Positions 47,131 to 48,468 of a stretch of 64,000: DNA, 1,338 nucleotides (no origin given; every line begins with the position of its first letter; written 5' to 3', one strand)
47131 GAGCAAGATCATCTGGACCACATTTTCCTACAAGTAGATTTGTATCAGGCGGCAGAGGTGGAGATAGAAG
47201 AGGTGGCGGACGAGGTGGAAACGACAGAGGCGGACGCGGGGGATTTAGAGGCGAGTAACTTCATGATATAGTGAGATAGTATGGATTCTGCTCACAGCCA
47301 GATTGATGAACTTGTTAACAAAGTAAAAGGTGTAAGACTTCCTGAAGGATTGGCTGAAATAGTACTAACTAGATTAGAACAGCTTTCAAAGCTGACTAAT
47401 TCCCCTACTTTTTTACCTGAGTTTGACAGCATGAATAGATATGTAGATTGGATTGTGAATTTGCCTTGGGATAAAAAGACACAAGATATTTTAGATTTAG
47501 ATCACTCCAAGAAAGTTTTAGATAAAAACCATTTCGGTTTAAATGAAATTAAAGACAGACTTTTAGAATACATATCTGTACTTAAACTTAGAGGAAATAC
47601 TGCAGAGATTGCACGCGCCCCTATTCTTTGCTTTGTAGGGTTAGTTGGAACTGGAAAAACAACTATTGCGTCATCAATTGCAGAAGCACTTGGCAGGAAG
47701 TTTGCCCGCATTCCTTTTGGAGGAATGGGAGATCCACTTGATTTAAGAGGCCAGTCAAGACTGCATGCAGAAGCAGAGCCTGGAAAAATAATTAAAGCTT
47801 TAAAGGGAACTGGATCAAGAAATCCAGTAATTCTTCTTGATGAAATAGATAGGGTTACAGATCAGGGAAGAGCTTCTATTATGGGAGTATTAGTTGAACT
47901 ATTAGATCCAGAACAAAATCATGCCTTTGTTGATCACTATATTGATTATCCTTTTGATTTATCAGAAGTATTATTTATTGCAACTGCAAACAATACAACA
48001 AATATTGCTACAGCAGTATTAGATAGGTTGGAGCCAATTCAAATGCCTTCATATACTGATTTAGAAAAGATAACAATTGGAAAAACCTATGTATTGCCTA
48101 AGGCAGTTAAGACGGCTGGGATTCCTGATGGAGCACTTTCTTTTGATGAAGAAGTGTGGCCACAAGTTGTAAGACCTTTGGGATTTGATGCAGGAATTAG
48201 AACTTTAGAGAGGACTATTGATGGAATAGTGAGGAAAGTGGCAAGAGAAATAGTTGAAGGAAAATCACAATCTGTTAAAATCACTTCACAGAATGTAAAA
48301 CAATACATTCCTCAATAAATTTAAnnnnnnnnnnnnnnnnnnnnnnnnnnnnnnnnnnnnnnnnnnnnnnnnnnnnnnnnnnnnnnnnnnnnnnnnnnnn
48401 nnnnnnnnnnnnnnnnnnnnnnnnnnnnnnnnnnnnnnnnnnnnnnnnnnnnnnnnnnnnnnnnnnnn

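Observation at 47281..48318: Lon AAA+ module without a protease domain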

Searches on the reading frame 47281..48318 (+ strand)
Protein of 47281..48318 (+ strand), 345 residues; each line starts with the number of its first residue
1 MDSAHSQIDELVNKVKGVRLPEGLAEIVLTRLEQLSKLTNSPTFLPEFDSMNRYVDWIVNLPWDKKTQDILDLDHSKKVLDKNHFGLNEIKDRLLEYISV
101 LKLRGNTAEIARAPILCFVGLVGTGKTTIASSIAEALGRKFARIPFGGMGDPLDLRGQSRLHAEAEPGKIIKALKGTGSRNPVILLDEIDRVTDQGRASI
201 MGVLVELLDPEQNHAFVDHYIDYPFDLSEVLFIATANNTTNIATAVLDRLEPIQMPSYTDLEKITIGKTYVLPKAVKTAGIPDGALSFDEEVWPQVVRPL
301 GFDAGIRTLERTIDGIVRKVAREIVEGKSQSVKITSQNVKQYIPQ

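Call 3: search_protein_families(library=pfam, proteins=[window:47281-48318:+], max_evalue=0.01)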
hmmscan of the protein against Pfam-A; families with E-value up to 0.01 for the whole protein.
window:47281-48318:+ (345 aa): 8 families
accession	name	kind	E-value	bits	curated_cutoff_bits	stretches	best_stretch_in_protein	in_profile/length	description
PF00004.35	AAA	-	1e-17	65.3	21.2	1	116-253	1-126/131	ATPase family associated with various cellular activities (AAA)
PF22667.2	Lon_lid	-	3.6e-10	39.8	27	1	278-330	2-55/57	Lon protease AAA+ ATPase lid domain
PF07728.20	AAA_5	-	9.6e-09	35.8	22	1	116-241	2-130/139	AAA domain (dynein-related subfamily)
PF07726.17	AAA_3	-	9.9e-06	25.9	27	1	120-206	6-88/131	ATPase family associated with various cellular activities (AAA)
PF13401.12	AAA_22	-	4e-05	24.4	27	1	113-210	5-110/130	AAA domain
PF13173.12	AAA_14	-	0.0015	19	27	1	114-195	3-77/129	AAA domain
PF07724.20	AAA_2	-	0.0023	18.4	27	1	117-240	7-127/166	AAA domain (Cdc48 subfamily)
PF13191.12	AAA_16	-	0.006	17.5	32.6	0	112-142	23-56/167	AAA ATPase domain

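Call 4: search_protein_families(library=ncbifam, proteins=[window:47281-48318:+], max_evalue=0.01)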
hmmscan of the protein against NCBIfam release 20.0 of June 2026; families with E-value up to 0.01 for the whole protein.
window:47281-48318:+ (345 aa): 10 families
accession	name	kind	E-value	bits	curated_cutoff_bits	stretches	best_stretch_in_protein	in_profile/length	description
TIGR00763.1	lon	equivalog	1.1e-100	338.3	608.05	1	4-333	251-573/795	endopeptidase La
NF008053.0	PRK10787.1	equivalog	8.4e-73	245.7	891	1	1-343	244-579/784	endopeptidase La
NF003229.0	PRK04195.1-5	equivalog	2.3e-05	23.3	280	1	88-208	23-131/413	replication factor C large subunit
TIGR02880.1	cbbX_cfxQ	equivalog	0.00057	19.2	459.25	1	78-138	18-83/284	CbbX protein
NF040713.1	ZapE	equivalog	0.001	18.4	140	1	115-208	54-144/344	cell division protein ZapE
TIGR02639.1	ClpA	equivalog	0.0035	15.6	993.15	1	67-145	442-519/734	ATP-dependent Clp protease ATP-binding subunit ClpA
NF047784.1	MadB_ATPase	equivalog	0.0044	16.2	475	0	117-144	37-64/298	MadB family AAA-type ATPase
NF042959.1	IteA_antiphage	equivalog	0.0051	16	510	1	58-139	68-151/367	anti-phage ATPase IteA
NF001679.0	PRK00440.1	equivalog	0.0061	15.7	303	0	111-149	37-75/322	replication factor C small subunit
NF010552.0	PRK13946.1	equivalog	0.0077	15.8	186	0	113-141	23-51/198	shikimate kinase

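Call 5: find_homologous_proteins(query=window:47281-48318:+, max_evalue=1e-10)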
Query window:47281-48318:+ (345 aa): 7997 proteins with E <= 1e-10 among 8000 candidates; the best 120 are listed.
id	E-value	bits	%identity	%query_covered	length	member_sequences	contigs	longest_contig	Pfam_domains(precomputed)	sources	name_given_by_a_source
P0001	4.2e-215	731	96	100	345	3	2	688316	PF07726.18,PF00004.36,PF13401.13,PF22667.3,PF07728.21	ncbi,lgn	-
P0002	2.5e-195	666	86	100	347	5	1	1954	PF00004.36,PF22667.3,PF07728.21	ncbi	-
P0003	1.1e-192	658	84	100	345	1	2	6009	PF07726.18,PF00004.36,PF22667.3,PF07728.21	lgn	-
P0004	9.3e-183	625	81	99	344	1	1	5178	PF07726.18,PF00004.36,PF22667.3,PF07728.21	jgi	jgi:ATP-dependent Lon protease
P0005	4.3e-179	613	78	100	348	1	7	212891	PF00004.36,PF22667.3,PF07728.21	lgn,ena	-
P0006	9.1e-179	612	78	100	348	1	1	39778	PF00004.36,PF22667.3,PF07728.21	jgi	-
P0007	9.3e-179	612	78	100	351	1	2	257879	PF00004.36,PF22667.3,PF07728.21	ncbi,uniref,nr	ncbi:hypothetical protein A2630_04220 [Candidatus Woesebacteria bacterium RIFCSPHIGHO2_01_FULL_44_10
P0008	7.8e-177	606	77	100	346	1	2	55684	PF07726.18,PF00004.36,PF22667.3,PF07728.21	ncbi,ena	ncbi:MAG: AAA family ATPase [Patescibacteria group bacterium]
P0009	8.7e-177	605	77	100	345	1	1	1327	PF07726.18,PF00004.36,PF22667.3,PF07728.21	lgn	-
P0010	1.3e-174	598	78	100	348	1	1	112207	PF00004.36,PF22667.3,PF07728.21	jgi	jgi:ATP-dependent Lon protease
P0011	1.6e-173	595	76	100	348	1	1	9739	PF00004.36,PF22667.3,PF07728.21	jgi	jgi:ATP-dependent Lon protease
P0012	1.5e-172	592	76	100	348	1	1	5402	PF00004.36,PF22667.3,PF07728.21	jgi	jgi:ATP-dependent Lon protease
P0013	1.5e-172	592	76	100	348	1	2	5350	PF00004.36,PF22667.3,PF07728.21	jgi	jgi:ATP-dependent Lon protease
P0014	1.5e-172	592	76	100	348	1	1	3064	PF00004.36,PF22667.3,PF07728.21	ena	-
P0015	3.1e-172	591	75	100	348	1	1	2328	PF00004.36,PF22667.3,PF07728.21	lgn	-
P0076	2.0e-168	578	75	100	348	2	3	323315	PF00004.36,PF22667.3,PF07728.21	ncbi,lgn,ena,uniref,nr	ncbi:hypothetical protein A2V61_03660 [Candidatus Woesebacteria bacterium RBG_19FT_COMBO_47_8]|unire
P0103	1.8e-167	575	75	98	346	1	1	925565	PF00004.36,PF22667.3,PF07728.21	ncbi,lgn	-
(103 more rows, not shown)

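Call 7: find_encoding_contigs(protein=P0001, flank=10000, max_places=3)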
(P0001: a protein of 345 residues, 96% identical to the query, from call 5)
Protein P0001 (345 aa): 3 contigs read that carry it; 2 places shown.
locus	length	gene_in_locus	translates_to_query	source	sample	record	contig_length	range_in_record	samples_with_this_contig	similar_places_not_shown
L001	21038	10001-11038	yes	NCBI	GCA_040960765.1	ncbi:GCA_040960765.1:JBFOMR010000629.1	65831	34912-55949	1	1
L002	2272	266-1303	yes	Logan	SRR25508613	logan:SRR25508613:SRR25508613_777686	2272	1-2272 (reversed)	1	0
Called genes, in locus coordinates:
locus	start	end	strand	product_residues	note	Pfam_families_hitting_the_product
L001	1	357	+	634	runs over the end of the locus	PF00012:HSP70, PF06723:MreB_Mbl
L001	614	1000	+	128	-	-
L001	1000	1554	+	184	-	-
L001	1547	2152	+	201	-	-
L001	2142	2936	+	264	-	-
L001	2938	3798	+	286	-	PF00226:DnaJ, PF01556:DnaJ_C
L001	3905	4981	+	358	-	PF08529:NusA_N, PF13184:KH_NusA_1st, PF26594:KH_NusA_2nd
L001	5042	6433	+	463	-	PF00009:GTP_EFTU, PF01926:MMR_HSR1, PF22042:EF-G_D2, PF03144:GTP_EFTU_D2 (faint), PF11987:IF-2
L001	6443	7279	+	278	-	-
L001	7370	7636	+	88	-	PF00312:Ribosomal_S15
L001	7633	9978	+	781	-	PF01138:RNase_PH, PF03725:RNase_PH_C, PF01138:RNase_PH, PF00013:KH_1, PF00575:S1, PF23459:S1_RRP5 (faint)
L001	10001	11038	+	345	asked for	PF00004:AAA, PF07726:AAA_3 (faint), PF07728:AAA_5, PF13401:AAA_22 (faint), PF22667:Lon_lid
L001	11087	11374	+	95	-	-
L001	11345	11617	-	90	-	-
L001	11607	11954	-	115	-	PF18924:DUF5674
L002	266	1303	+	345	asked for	PF00004:AAA, PF07726:AAA_3 (faint), PF07728:AAA_5, PF13401:AAA_22 (faint), PF22667:Lon_lid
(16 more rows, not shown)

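Call 8: find_encoding_contigs(protein=P0076, flank=10000, max_places=3)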
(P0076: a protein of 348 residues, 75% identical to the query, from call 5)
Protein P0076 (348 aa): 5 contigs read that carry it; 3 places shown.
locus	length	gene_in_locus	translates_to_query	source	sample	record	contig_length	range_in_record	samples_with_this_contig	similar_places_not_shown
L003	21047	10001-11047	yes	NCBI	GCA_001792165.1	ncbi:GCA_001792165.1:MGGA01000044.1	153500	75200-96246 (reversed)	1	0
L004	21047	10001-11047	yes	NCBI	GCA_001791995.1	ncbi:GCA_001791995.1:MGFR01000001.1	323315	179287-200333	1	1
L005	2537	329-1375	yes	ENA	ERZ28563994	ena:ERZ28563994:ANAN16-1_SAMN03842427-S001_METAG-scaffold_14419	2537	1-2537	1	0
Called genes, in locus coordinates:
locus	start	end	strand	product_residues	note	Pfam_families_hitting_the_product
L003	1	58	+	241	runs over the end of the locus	PF03444:WHD_HrcA (weak), PF01628:HrcA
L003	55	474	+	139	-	PF01025:GrpE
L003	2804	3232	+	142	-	PF01556:DnaJ_C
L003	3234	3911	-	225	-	-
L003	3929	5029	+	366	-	PF08529:NusA_N, PF13184:KH_NusA_1st, PF26594:KH_NusA_2nd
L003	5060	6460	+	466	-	PF00009:GTP_EFTU, PF01926:MMR_HSR1, PF22042:EF-G_D2, PF03144:GTP_EFTU_D2 (faint), PF11987:IF-2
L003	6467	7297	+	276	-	-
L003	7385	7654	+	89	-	PF00312:Ribosomal_S15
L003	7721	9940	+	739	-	PF01138:RNase_PH, PF03725:RNase_PH_C, PF01138:RNase_PH, PF00013:KH_1, PF00575:S1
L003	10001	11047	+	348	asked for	PF00004:AAA, PF07728:AAA_5 (weak), PF22667:Lon_lid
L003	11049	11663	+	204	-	PF03167:UDG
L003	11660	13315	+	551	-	PF00753:Lactamase_B, PF12706:Lactamase_B_2, PF07521:RMMBL (faint), PF22505:RNase_J_b_CASP, PF17770:RNase_J_C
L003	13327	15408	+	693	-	PF17854:FtsK_alpha, PF01580:FtsK_SpoIIIE, PF09397:FtsK_gamma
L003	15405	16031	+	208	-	PF13413:HTH_25, PF09136:Glucodextran_B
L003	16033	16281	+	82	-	-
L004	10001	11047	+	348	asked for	PF00004:AAA, PF07728:AAA_5 (weak), PF22667:Lon_lid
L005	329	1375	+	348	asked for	PF00004:AAA, PF07728:AAA_5 (weak), PF22667:Lon_lid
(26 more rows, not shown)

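Call 9: find_encoding_contigs(protein=P0103, flank=10000, max_places=3)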
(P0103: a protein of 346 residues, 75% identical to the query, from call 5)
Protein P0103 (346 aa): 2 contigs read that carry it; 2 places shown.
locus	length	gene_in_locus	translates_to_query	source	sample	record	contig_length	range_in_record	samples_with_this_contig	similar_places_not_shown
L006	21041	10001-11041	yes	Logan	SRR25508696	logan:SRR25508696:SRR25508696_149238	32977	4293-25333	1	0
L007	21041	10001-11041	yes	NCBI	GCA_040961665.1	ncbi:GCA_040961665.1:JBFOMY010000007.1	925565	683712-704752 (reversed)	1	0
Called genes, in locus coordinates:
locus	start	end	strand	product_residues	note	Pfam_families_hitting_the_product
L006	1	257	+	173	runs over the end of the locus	-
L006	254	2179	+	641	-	PF00012:HSP70, PF06723:MreB_Mbl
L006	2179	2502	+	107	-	-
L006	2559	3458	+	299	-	PF00226:DnaJ, PF01556:DnaJ_C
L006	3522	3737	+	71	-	-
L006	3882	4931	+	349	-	PF08529:NusA_N (weak), PF13184:KH_NusA_1st, PF26594:KH_NusA_2nd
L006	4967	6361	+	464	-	PF00009:GTP_EFTU, PF01926:MMR_HSR1, PF22042:EF-G_D2, PF03144:GTP_EFTU_D2 (faint), PF11987:IF-2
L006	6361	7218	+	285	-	-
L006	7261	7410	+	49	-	-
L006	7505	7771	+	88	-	PF00312:Ribosomal_S15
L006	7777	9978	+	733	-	PF01138:RNase_PH, PF03725:RNase_PH_C, PF01138:RNase_PH, PF00013:KH_1, PF00575:S1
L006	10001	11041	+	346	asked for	PF00004:AAA, PF07728:AAA_5, PF22667:Lon_lid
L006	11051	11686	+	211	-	PF03167:UDG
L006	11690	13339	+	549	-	PF00753:Lactamase_B, PF12706:Lactamase_B_2, PF22505:RNase_J_b_CASP, PF17770:RNase_J_C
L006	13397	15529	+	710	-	PF17854:FtsK_alpha, PF01580:FtsK_SpoIIIE, PF09397:FtsK_gamma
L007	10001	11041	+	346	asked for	PF00004:AAA, PF07728:AAA_5, PF22667:Lon_lid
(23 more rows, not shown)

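Call 27: find_related_loci(query=A1, collection=genome_contigs, flank=10000)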
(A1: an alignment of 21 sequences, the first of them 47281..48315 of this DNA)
Query A1 (345 aa) in genome_contigs; peptide patterns used: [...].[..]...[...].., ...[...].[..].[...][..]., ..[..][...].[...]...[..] (x = any residue, [..] = any of these).
600 stretches matched a pattern (row limit reached: there are more); 422 encode a relative of the query (tblastn E <= 1e-3); the best 80 are kept; 80 distinct loci.
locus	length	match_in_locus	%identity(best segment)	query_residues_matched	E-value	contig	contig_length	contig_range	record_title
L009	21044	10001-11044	74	1-345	2e-174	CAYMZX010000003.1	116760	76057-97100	MAG TPA_asm: uncultured Gammaproteobacteria bacterium isolate SRP231805_co4_134 genome assembly, contig: k141_188206, wh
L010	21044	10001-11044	71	1-345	6e-172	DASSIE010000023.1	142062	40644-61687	MAG TPA_asm: Patescibacteria group bacterium isolate SMAG_U1079 k141_1137595, whole genome shotgun sequence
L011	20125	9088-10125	70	2-344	8e-165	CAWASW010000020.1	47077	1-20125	MAG: Candidatus Woesebacteria bacterium isolate MFD02832.bin.1.153 genome assembly, contig: contig_59725, whole genome s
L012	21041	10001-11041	69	1-344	9e-163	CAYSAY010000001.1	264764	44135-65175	MAG TPA_asm: uncultured Gammaproteobacteria bacterium isolate ERP113451_co1_283 genome assembly, contig: NODE_7_length_2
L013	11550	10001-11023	65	6-344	2e-153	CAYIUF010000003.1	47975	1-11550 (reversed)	MAG TPA_asm: uncultured Gammaproteobacteria bacterium isolate ERP119705_co5_572 genome assembly, contig: NODE_685_length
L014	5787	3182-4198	64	6-344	9e-154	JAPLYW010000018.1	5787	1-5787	MAG: Candidatus Shapirobacteria bacterium isolate LacPavin_0419_WC90_MAG_34_15 LacPavin_0419_WC90_scaffold_294876, whole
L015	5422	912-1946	64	2-344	5e-152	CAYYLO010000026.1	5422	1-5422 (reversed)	MAG TPA_asm: uncultured Gammaproteobacteria bacterium isolate binchicken_co144_799 genome assembly, contig: NODE_31336_l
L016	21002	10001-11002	63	21-344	2e-139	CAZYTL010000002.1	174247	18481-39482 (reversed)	MAG TPA_asm: uncultured Gammaproteobacteria bacterium isolate SRP323688_co1_138 genome assembly, contig: NODE_159_length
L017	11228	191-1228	60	7-344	4e-139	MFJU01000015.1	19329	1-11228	MAG: Candidatus Gottesmanbacteria bacterium RIFCSPLOWO2_01_FULL_42_22 rifcsplowo2_01_scaffold_21175, whole genome shotgu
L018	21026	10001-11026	58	6-344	3e-137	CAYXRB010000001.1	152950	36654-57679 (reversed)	MAG TPA_asm: uncultured Pseudomonadales bacterium isolate SRP239243_co2_211 genome assembly, contig: NODE_64_length_1529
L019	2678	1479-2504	58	7-345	7e-143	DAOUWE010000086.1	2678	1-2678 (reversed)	MAG TPA_asm: Candidatus Shapirobacteria bacterium isolate CSMAG_867 CSMAG_867_k127_465589_length_2678_cov_10.9608, whole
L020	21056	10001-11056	60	1-344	5e-135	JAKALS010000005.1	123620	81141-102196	MAG: bacterium isolate WY5.bin132 NODE_219_length_123620_cov_6.550169, whole genome shotgun sequence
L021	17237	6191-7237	59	4-344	1e-134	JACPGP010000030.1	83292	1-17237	MAG: Candidatus Levyibacteriota bacterium isolate NC_groundwater_391_Ag_B-0.1um_40_33 GD18-4_B1_scaffold_1696174, whole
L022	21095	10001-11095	57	1-343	1e-134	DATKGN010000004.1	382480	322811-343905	MAG TPA_asm: Patescibacteria group bacterium isolate SMAG_U14552 k141_31954, whole genome shotgun sequence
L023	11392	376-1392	58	1-344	5e-134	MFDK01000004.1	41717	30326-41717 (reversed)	MAG: Candidatus Daviesbacteria bacterium RIFCSPLOWO2_01_FULL_37_10 rifcsplowo2_01_scaffold_1293, whole genome shotgun se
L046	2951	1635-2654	56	6-343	1e-130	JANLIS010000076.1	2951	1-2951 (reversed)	MAG: Candidatus Roizmanbacteria bacterium isolate S40-21 k99_190541, whole genome shotgun sequence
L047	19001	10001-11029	56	5-345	9e-129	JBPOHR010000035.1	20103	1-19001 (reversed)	MAG: Patescibacteria group bacterium isolate MAG_204 c_000000376208, whole genome shotgun sequence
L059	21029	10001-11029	53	5-345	1e-121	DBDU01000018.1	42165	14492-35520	MAG TPA_asm: Patescibacteria group bacterium UBA924 UBA924_contig_404, whole genome shotgun sequence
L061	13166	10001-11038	54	1-342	6e-120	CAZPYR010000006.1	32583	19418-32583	MAG TPA_asm: uncultured Gammaproteobacteria bacterium isolate SRP286056_co1_466 genome assembly, contig: NODE_1485_lengt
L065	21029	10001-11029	53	5-345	2e-118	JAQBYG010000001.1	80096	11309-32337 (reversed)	MAG: bacterium isolate casp150-mb.307 NODE_719_length_80096_cov_0.093003, whole genome shotgun sequence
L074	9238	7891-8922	50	7-345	4e-114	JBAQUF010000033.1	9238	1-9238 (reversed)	MAG: Patescibacteria group bacterium isolate MFD12006_ilm_asm_bin4 k127_21129, whole genome shotgun sequence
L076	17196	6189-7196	51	12-345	3e-113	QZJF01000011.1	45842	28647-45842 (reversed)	MAG: candidate division WWE3 bacterium isolate SURF_46 Ga0104751_1001127, whole genome shotgun sequence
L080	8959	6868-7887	50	7-345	3e-112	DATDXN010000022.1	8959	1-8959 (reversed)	MAG TPA_asm: Patescibacteria group bacterium isolate SMAG_U8140 k141_1384913, whole genome shotgun sequence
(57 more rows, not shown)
